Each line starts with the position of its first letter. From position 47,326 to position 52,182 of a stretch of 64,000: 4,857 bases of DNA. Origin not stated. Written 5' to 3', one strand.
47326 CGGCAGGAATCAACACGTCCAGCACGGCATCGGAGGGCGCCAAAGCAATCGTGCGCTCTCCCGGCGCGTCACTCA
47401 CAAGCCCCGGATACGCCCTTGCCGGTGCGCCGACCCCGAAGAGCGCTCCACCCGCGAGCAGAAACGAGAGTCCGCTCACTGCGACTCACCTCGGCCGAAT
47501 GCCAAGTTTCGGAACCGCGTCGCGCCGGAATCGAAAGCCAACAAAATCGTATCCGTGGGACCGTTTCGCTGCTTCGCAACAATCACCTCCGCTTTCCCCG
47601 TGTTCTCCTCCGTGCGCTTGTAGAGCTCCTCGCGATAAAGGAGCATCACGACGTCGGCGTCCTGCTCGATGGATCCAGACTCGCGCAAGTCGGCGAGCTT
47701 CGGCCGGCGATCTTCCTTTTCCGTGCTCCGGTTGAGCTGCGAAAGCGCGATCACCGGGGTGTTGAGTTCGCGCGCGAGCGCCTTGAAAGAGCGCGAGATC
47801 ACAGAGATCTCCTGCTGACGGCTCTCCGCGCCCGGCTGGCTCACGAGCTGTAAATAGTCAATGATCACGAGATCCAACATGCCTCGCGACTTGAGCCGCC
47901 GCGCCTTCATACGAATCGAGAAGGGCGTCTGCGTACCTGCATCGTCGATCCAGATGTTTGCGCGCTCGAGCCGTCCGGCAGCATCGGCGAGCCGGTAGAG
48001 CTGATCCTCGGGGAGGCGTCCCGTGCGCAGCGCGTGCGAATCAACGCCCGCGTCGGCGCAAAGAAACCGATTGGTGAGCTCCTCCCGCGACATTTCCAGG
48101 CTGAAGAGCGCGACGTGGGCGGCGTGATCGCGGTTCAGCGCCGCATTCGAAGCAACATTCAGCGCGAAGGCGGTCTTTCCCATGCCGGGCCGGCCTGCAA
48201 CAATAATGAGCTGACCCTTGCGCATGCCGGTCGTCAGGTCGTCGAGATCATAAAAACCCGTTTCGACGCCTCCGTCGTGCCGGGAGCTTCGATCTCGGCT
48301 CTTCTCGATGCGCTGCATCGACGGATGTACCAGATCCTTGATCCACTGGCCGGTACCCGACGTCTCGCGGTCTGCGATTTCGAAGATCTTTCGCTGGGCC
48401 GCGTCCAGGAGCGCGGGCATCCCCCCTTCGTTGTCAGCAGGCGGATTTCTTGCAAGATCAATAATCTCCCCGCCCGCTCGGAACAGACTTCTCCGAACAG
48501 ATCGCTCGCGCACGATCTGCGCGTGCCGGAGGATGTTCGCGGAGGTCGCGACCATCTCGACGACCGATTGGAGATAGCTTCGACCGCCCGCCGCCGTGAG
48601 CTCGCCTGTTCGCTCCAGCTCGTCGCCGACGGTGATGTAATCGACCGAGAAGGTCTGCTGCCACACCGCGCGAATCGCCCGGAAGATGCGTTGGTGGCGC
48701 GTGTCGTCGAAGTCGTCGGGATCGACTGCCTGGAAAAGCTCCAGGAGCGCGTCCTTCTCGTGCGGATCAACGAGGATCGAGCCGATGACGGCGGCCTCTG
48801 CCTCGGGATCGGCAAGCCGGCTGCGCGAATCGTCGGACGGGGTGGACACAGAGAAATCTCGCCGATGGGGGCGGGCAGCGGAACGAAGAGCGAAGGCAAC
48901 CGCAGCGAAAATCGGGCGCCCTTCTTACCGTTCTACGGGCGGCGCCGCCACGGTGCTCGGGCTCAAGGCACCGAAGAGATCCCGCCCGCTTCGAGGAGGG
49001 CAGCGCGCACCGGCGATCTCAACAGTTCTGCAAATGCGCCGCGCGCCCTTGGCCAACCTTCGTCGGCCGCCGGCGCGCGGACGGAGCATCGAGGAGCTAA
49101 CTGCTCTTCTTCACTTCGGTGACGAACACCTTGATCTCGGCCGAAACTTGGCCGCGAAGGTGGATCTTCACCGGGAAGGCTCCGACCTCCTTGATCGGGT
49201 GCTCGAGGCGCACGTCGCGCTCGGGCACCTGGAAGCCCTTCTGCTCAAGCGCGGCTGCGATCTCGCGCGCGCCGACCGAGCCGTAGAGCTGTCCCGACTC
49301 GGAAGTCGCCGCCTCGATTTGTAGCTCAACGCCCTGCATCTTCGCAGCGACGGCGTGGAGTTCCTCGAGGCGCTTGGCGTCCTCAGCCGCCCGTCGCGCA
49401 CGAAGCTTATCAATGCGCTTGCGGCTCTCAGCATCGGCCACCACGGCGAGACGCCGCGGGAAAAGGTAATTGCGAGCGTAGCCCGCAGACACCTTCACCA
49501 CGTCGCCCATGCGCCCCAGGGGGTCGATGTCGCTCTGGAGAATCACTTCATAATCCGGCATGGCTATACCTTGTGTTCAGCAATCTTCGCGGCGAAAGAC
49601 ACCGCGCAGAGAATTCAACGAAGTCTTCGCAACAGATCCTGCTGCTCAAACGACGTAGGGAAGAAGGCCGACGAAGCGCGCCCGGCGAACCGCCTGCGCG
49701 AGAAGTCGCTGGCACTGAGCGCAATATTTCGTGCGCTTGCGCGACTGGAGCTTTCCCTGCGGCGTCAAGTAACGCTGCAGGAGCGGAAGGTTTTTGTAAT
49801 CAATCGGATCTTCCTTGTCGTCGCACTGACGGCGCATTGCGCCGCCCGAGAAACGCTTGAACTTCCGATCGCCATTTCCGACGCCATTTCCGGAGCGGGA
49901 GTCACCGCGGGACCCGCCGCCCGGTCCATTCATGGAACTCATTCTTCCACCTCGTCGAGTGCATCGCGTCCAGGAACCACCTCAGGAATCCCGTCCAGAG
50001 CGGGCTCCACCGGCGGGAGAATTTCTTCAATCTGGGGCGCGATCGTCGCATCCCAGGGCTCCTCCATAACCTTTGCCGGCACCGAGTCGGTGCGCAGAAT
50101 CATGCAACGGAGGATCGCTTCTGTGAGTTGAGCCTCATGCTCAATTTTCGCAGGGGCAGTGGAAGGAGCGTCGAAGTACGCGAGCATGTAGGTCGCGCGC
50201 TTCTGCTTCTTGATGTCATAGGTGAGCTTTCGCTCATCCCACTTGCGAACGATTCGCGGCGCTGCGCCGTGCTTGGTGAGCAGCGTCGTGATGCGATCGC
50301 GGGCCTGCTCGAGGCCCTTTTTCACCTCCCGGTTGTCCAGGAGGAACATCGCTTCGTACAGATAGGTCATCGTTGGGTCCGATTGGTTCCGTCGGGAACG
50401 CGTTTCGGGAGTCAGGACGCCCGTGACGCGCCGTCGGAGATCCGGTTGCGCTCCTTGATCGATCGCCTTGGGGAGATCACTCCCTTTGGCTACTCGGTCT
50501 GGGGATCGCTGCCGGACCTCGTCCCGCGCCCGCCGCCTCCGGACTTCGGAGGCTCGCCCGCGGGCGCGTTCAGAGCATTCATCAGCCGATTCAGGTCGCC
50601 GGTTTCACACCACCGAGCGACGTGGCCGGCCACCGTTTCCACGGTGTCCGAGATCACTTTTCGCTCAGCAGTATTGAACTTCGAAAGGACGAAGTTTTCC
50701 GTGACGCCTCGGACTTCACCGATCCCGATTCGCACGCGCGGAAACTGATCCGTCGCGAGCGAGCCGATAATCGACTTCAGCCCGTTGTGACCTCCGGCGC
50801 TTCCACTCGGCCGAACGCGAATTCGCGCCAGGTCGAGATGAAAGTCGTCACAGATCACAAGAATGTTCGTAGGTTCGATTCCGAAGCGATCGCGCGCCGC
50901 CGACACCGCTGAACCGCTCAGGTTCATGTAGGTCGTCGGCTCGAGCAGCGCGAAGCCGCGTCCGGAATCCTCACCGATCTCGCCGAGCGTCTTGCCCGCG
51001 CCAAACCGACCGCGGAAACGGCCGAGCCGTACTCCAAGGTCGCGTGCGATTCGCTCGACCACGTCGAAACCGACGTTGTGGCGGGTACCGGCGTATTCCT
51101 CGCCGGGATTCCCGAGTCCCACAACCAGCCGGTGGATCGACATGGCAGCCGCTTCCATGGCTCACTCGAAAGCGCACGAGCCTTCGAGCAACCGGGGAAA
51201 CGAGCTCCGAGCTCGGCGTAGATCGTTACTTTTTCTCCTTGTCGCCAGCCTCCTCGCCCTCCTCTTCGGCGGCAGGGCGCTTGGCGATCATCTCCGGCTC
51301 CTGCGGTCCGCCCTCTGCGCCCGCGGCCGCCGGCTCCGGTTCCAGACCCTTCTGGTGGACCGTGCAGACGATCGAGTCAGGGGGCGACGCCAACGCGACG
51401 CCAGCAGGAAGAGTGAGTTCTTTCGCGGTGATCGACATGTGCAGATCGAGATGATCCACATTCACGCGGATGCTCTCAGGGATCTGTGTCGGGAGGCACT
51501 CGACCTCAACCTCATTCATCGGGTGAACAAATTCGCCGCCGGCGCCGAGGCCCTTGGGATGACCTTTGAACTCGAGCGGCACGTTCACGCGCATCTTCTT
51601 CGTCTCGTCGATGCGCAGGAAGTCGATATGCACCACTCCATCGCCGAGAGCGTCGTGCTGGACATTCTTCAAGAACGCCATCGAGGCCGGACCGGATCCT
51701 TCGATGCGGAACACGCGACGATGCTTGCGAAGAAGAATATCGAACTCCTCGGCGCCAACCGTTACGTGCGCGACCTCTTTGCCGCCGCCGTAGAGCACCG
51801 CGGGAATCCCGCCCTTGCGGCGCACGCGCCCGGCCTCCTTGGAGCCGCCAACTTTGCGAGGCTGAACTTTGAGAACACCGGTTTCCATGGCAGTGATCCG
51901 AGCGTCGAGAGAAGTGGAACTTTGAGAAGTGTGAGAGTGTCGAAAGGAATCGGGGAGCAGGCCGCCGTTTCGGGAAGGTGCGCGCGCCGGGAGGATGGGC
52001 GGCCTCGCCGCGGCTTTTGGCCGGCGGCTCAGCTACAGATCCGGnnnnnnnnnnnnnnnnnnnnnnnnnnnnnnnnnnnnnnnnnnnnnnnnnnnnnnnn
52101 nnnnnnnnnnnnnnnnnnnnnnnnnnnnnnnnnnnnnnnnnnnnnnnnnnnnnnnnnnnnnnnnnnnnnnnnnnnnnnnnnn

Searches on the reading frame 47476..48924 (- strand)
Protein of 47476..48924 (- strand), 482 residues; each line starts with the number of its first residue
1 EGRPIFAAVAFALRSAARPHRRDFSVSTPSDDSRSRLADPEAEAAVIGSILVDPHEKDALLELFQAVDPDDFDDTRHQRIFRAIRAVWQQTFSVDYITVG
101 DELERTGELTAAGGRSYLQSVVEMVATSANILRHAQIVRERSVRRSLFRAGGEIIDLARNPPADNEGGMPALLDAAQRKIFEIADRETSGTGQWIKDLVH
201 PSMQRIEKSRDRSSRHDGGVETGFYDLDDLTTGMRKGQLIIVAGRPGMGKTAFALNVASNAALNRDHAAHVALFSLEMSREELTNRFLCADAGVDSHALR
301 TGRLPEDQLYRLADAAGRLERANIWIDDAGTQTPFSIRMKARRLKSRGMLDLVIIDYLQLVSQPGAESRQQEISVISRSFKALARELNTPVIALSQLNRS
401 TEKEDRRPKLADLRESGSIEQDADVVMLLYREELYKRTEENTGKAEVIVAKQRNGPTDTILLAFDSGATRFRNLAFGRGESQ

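Call 7: search_protein_families(library=pfam, proteins=[window:47476-48924:-], max_evalue=0.001)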
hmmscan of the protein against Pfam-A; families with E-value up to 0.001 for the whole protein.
window:47476-48924:- (482 aa): 6 families
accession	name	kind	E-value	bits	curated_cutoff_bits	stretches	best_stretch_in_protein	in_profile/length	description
PF03796.21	DnaB_C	-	7e-101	337.3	27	1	219-473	1-255/255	DnaB-like helicase C terminal domain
PF00772.26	DnaB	-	3.1e-25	88.6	23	1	38-140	4-103/103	DnaB-like helicase N terminal domain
PF13481.12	AAA_25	-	1e-14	55.1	27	1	226-398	21-191/195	AAA domain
PF06745.19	ATPase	-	2.9e-06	27.3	26.6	1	220-287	1-67/231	KaiC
PF13401.12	AAA_22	-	1.2e-05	26.1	27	1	236-329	4-93/130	AAA domain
PF05729.18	NACHT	-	0.00068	20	26.7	0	239-289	2-53/167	NACHT domain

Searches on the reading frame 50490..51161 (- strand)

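Call 7: search_protein_families(library=pfam, proteins=[window:50490-51161:-], max_evalue=0.001)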
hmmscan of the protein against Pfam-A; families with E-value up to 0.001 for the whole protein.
window:50490-51161:- (223 aa): 1 family
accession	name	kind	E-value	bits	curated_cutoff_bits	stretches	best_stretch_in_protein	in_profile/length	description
PF01195.25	Pept_tRNA_hydro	-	1.6e-57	194.8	27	1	12-198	1-183/183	Peptidyl-tRNA hydrolase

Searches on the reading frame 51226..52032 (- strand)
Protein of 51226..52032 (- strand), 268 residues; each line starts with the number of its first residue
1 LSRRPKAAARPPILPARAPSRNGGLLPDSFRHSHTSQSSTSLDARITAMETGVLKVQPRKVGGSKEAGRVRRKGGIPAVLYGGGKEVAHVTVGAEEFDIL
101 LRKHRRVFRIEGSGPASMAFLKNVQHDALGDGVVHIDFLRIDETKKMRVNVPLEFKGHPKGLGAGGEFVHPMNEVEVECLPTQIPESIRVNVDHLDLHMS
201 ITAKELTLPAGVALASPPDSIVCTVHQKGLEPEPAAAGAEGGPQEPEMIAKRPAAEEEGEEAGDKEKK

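Call 7: search_protein_families(library=pfam, proteins=[window:51226-52032:-], max_evalue=0.001)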
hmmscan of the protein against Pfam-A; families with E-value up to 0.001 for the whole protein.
window:51226-52032:- (268 aa): 2 families
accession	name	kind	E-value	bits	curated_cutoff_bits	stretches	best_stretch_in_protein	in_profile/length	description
PF14693.11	Ribosomal_TL5_C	-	2.7e-24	85.8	27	1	146-227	1-82/84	Ribosomal protein TL5, C-terminal domain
PF01386.24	Ribosomal_L25p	-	1.9e-18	67.1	23.6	1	54-138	1-82/82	Ribosomal L25p family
